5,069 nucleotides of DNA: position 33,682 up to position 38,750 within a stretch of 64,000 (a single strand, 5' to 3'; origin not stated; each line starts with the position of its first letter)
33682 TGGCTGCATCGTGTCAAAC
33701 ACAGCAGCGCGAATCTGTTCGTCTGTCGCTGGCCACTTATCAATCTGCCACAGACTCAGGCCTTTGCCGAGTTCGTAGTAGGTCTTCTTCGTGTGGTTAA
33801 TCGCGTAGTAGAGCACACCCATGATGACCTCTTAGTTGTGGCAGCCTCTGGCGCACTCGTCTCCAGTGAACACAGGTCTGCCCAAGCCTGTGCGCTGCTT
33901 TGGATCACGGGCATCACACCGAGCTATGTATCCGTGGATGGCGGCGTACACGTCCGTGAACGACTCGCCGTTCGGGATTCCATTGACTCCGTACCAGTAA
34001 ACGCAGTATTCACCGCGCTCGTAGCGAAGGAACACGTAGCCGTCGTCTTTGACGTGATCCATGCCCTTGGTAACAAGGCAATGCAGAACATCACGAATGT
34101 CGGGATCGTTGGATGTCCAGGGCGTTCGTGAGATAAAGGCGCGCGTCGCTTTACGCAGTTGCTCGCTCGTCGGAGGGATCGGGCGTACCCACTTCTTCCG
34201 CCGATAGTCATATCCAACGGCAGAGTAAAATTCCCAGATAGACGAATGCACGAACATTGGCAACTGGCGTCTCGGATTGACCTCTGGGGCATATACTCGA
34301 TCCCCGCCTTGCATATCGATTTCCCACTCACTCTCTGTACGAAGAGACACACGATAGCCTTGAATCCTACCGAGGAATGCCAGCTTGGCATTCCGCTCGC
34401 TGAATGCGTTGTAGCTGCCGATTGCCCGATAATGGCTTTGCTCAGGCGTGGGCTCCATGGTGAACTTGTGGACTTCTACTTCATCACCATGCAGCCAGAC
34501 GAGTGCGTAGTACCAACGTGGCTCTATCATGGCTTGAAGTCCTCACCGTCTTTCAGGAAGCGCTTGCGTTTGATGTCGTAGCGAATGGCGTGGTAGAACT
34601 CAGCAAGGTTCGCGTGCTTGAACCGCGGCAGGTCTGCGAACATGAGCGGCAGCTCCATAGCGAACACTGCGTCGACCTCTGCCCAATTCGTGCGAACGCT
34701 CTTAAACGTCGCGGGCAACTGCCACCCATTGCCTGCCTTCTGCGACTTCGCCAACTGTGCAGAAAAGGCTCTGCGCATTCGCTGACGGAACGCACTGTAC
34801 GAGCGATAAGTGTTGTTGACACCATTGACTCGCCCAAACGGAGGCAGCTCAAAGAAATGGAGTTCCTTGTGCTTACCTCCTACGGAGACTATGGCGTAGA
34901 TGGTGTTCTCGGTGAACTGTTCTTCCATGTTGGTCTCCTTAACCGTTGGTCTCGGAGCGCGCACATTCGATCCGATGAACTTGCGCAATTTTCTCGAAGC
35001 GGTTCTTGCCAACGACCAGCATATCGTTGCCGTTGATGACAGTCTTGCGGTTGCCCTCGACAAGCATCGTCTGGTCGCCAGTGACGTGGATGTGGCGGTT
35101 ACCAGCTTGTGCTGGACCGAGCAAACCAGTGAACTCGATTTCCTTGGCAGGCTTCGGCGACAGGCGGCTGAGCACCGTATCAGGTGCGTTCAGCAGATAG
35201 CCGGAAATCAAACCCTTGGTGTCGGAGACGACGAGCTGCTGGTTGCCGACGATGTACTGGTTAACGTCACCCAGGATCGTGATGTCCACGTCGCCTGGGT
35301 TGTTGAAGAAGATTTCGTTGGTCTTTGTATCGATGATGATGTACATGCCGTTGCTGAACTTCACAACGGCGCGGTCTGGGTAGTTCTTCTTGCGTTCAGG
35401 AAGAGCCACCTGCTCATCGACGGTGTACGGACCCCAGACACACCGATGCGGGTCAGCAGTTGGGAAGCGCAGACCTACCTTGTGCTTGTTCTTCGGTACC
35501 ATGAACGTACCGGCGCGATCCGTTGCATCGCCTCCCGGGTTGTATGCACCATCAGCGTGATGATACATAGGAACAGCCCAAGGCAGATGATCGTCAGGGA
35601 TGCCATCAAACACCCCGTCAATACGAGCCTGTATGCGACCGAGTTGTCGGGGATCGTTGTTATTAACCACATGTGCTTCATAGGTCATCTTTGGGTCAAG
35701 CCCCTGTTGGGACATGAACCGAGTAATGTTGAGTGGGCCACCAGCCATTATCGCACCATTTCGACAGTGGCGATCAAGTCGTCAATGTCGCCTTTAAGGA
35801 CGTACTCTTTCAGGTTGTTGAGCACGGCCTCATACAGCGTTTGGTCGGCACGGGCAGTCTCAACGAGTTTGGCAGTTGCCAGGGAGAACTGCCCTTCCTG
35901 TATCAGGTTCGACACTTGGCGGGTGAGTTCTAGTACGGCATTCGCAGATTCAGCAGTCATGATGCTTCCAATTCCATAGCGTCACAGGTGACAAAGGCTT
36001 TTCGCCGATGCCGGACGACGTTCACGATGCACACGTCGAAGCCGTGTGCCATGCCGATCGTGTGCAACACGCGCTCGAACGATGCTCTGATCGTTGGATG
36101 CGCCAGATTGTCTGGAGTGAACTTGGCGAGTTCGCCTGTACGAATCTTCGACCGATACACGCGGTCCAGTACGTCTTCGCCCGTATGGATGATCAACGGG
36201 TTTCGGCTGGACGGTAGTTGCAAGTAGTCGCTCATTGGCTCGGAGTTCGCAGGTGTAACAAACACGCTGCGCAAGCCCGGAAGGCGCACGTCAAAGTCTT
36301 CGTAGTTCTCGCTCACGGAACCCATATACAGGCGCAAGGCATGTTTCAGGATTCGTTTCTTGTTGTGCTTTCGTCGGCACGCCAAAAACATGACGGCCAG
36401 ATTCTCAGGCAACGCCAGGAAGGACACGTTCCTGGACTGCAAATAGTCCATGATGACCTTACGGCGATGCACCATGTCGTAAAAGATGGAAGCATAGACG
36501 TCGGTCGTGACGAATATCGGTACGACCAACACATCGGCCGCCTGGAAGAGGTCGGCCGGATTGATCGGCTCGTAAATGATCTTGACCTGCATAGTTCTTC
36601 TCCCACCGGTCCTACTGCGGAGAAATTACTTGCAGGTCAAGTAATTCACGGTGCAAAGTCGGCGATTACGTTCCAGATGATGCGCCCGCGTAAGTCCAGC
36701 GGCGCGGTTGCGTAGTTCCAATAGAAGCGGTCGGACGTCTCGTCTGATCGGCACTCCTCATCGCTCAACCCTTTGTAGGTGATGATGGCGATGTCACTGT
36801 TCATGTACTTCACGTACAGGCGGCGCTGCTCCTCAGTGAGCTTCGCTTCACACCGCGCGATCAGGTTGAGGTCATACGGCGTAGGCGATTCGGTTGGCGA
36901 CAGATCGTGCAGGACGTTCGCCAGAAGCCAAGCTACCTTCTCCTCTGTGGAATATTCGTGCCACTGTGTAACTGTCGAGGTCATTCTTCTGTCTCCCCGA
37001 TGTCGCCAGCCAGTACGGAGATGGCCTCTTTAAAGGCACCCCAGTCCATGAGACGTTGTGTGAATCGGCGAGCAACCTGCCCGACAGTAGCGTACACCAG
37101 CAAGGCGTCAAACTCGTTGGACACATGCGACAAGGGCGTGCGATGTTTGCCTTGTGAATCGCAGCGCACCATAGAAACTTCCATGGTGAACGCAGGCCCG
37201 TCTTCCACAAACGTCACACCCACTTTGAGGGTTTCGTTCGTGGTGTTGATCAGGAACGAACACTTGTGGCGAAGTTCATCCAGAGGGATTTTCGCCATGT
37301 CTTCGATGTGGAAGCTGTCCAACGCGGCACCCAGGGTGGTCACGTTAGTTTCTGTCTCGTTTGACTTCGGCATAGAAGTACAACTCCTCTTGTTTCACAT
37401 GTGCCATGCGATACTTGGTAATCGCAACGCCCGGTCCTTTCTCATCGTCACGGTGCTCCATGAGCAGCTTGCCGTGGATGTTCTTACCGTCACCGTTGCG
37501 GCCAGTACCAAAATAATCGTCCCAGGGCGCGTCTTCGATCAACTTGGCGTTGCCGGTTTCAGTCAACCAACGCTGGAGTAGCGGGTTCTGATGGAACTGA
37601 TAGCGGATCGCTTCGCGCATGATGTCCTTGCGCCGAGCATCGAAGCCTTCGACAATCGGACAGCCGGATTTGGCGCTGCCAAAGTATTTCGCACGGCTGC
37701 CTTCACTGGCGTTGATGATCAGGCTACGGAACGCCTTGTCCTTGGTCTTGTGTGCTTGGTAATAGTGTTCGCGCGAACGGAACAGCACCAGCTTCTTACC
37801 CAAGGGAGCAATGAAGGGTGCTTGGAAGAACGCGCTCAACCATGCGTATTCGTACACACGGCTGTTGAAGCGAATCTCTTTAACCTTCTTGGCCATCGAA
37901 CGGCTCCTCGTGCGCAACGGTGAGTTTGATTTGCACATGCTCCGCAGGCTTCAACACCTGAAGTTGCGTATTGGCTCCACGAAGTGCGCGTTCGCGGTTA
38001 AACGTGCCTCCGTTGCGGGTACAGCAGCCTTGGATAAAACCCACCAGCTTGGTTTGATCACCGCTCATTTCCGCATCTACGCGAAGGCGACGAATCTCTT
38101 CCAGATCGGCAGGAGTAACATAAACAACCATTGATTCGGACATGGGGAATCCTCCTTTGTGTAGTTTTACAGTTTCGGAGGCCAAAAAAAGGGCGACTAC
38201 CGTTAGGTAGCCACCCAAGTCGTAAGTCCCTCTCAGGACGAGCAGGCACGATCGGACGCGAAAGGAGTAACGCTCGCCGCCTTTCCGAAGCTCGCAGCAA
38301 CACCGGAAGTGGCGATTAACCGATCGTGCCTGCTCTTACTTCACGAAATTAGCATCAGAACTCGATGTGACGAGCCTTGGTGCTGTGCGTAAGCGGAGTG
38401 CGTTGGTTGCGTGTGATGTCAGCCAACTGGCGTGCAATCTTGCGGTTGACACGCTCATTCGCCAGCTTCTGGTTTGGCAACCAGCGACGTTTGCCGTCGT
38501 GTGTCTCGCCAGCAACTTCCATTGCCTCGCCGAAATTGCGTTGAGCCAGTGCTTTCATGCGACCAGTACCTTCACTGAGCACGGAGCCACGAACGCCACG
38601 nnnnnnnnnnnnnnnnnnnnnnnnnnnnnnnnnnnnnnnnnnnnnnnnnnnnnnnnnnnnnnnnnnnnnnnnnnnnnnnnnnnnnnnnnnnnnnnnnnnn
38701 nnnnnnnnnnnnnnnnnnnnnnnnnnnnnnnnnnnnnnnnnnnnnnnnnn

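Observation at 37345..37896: NADAR/YbiA-family enzyme in an accessory island: candidate anti-defence (ADP-ribosylation reversal) gene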

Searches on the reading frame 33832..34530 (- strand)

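Call 3: search_protein_families(library=pfam, proteins=[window:33832-34530:-], max_evalue=0.01)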
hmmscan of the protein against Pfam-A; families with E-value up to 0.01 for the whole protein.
window:33832-34530:- (232 aa): 0 families

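Call 4: search_protein_families(library=phrogs, proteins=[window:33832-34530:-], max_evalue=0.001)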
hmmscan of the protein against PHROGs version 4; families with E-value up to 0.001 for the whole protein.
window:33832-34530:- (232 aa): 1 family
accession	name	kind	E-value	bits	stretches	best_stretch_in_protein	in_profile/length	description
phrog_9342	-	unknown function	5.8e-41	141.1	1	1-143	4-137/137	-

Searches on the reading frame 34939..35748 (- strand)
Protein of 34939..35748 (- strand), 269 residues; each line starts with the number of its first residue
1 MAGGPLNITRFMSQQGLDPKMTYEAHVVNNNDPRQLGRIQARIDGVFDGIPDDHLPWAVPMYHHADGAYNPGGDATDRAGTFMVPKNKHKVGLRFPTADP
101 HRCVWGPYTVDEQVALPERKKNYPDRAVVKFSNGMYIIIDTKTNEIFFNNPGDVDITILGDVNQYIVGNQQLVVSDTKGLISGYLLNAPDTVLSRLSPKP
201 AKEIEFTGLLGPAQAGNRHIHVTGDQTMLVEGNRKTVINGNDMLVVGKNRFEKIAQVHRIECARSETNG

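Call 3: search_protein_families(library=pfam, proteins=[window:34939-35748:-], max_evalue=0.01)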
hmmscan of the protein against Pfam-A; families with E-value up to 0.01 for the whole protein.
window:34939-35748:- (269 aa): 3 families
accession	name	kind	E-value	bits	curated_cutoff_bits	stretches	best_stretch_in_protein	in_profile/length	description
PF04717.18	Phage_base_V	-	1.3e-05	25.9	23.8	1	23-105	1-70/75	Type VI secretion system/phage-baseplate injector OB domain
PF22178.3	Gp5_trimer_C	-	0.00047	20.7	30.9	1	217-262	51-96/112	Bacteriophage T4 gp5 C-terminal trimerisation domain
PF06715.18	Gp5_C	-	0.00088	19.7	20.4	0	216-238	1-23/24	Gp5 C-terminal repeat (3 copies)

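Call 4: search_protein_families(library=phrogs, proteins=[window:34939-35748:-], max_evalue=0.001)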
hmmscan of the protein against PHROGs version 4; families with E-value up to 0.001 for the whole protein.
window:34939-35748:- (269 aa): 2 families
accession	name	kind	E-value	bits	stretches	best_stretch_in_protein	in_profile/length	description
phrog_430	-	tail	3.4e-20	73.1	1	6-66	4-68/868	baseplate hub subunit and tail lysozyme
phrog_9992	-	tail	9.4e-05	23.1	0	117-170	92-144/228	baseplate assembly protein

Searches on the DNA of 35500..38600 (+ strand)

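Call 5: search_dna_similar(query=window:35500-38600:+, collection=phages, mode=near, max_rows=25)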
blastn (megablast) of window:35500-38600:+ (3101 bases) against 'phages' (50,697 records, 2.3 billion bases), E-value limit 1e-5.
No match.

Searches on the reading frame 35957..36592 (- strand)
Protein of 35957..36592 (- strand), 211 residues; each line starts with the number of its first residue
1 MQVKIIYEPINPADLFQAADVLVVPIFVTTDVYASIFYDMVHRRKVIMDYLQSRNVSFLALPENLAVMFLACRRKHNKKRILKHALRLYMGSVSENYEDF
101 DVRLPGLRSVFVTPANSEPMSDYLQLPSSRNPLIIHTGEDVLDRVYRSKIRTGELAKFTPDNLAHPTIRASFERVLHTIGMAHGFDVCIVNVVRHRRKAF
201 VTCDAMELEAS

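Call 3: search_protein_families(library=pfam, proteins=[window:35957-36592:-], max_evalue=0.01)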
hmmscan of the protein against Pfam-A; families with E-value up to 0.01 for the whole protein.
window:35957-36592:- (211 aa): 0 families

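Call 4: search_protein_families(library=phrogs, proteins=[window:35957-36592:-], max_evalue=0.001)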
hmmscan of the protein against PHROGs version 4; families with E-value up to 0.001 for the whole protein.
window:35957-36592:- (211 aa): 0 families

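Call 28: search_protein_families(library=ncbifam, proteins=[window:35957-36592:-], max_evalue=0.01)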
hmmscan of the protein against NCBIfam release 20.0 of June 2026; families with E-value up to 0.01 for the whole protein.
window:35957-36592:- (211 aa): 0 families

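Call 29: search_protein_families(library=padloc, proteins=[window:35957-36592:-], max_evalue=0.01)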
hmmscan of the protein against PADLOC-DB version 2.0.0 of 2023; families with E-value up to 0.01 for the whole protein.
window:35957-36592:- (211 aa): 0 families

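Call 69: search_solved_structures(query=window:35957-36592:-, max_evalue=5)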
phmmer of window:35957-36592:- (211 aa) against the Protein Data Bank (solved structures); distinct sequences matched with E-value up to 5: 0.

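Call 71: find_homologous_proteins(query=window:35957-36592:-, max_evalue=0.001)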
Query window:35957-36592:- (211 aa): 4 proteins with E <= 0.001 among 128 candidates.
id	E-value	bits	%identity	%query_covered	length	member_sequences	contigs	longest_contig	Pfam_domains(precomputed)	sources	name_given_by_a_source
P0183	1.0e-133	461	98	100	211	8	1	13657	-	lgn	-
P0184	2.4e-117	408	84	100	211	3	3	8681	-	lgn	-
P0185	5.8e-100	351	73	100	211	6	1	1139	-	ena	-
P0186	5.2e-89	315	65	100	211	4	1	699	-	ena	-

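Call 73: find_homologous_proteins(query=A3, max_evalue=0.001)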
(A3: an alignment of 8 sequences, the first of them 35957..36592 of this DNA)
Query A3 (8 sequences) (211 aa, profile of the alignment): 22 proteins with E <= 0.001 among 3749 candidates.
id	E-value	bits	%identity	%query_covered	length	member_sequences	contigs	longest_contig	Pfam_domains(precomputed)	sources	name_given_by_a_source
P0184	1.6e-118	412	84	100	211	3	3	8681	-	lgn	-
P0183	6.0e-118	410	98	100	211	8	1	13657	-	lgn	-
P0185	3.0e-114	398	73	100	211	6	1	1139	-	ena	-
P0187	2.8e-112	392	55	100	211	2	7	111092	-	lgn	-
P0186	9.8e-112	390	65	100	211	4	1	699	-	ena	-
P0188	6.6e-111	387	56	100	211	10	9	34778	-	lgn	-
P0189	6.9e-108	377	56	100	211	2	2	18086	-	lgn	-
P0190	5.8e-106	371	57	100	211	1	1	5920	-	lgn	-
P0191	2.6e-105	369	56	100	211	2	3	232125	-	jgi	jgi:hypothetical protein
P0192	6.1e-105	368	56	100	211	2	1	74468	-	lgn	-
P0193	6.8e-103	361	60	100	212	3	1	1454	-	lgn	-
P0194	4.1e-102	358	62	100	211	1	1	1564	-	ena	-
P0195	1.8e-101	356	54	99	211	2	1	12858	-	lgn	-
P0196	2.1e-101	356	59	99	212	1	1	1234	-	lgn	-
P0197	4.7e-101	355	53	100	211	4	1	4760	-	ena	-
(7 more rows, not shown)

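Call 76: find_encoding_contigs(protein=P0191, flank=10000, max_places=1)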
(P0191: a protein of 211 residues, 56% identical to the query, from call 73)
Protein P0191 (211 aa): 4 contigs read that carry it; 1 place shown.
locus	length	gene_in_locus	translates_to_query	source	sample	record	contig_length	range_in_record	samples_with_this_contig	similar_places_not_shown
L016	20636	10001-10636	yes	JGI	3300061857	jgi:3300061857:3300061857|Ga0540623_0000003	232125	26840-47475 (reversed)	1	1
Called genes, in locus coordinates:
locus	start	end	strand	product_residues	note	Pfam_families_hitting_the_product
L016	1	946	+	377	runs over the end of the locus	-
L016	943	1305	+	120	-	-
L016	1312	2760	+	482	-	PF03796:DnaB_C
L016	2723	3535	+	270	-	-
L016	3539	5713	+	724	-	PF27249:MJ0330_N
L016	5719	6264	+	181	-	PF20294:KMPT-N, PF13619:KTSC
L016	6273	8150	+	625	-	-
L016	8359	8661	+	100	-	-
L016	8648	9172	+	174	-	PF08719:NADAR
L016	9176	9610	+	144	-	-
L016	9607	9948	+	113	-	-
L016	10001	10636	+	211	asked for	-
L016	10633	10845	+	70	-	-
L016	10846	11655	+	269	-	-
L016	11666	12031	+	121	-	-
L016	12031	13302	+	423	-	-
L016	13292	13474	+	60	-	-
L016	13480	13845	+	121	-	-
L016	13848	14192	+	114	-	-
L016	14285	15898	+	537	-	-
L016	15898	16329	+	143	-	-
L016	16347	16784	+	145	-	-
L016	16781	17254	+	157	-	PF18143:HAD_SAK_2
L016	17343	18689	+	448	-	PF20294:KMPT-N, PF10263:SprT-like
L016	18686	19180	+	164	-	PF06319:MmcB-like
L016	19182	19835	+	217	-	PF02223:Thymidylate_kin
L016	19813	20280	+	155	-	-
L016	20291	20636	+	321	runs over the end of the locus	-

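Call 80: predict_structure(alignment_id=A4)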
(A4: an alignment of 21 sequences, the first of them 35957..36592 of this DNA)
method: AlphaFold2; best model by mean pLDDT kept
length: 211 residues; sequences in the alignment: 21
mean_pLDDT: 81.0   pTM: 0.55
mean pLDDT of the five models: 81.0, 79.7, 78.4, 76.7, 53.5
residues with pLDDT >= 90: 52; 70-90: 123; 50-70: 27; < 50: 9
segments of 3 or more residues with pLDDT < 50: 118-125
pLDDT, mean of each block of 10 residues (from residue 1): 77 71 90 80 87 73 85 90 90 67 81 67 51 85 91 91 85 95 91 77 81 43
secondary structure, 60 per line:
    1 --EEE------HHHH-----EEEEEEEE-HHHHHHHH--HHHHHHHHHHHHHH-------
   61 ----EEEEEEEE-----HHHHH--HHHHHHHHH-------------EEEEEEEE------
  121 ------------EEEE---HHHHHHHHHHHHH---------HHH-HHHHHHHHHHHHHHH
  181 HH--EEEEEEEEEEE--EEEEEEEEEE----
elements in order: E3-5 H12-15 E21-28 H30-37 H40-53 E65-72 H78-82 H85-93 E107-114 E133-136 H140-152 H166-182 E185-195 E198-207

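Call 96: search_protein_families(library=ncbifam, proteins=[L016:8648-9172:+], max_evalue=0.001)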
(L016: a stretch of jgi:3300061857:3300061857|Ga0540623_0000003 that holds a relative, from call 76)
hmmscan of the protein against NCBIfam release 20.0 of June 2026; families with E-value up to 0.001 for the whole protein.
L016:8648-9172:+ (174 aa): 2 families
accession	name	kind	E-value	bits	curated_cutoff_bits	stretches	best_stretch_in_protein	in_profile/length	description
TIGR02464.1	ribofla_fusion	equivalog_domain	6e-19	68.8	73.7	1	6-147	3-151/153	riboflavin biosynthesis intermediates N-glycosidase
NF053876.1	DS32_2_antiphage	equivalog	3.5e-11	42.5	240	1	36-161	38-169/181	NADAR family anti-phage protein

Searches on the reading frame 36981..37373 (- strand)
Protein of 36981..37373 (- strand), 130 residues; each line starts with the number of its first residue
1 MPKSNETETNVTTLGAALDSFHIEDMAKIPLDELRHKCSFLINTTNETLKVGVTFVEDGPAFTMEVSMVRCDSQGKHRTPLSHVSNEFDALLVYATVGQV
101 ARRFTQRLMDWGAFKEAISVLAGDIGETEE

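Call 3: search_protein_families(library=pfam, proteins=[window:36981-37373:-], max_evalue=0.01)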
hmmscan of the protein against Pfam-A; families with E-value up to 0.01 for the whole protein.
window:36981-37373:- (130 aa): 0 families

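Call 4: search_protein_families(library=phrogs, proteins=[window:36981-37373:-], max_evalue=0.001)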
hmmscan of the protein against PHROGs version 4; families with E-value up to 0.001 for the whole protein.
window:36981-37373:- (130 aa): 0 families

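Call 28: search_protein_families(library=ncbifam, proteins=[window:36981-37373:-], max_evalue=0.01)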
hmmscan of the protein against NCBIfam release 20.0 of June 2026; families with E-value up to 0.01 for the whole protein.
window:36981-37373:- (130 aa): 0 families

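Call 29: search_protein_families(library=padloc, proteins=[window:36981-37373:-], max_evalue=0.01)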
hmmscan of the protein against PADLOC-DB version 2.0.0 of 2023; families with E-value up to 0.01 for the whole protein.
window:36981-37373:- (130 aa): 0 families

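Call 70: search_solved_structures(query=window:36981-37373:-, max_evalue=5)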
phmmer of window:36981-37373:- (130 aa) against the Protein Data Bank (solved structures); distinct sequences matched with E-value up to 5: 1.
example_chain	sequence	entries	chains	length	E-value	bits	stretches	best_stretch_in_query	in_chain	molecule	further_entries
9rpl_A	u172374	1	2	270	0.61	13.4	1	4-77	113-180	S-layer protein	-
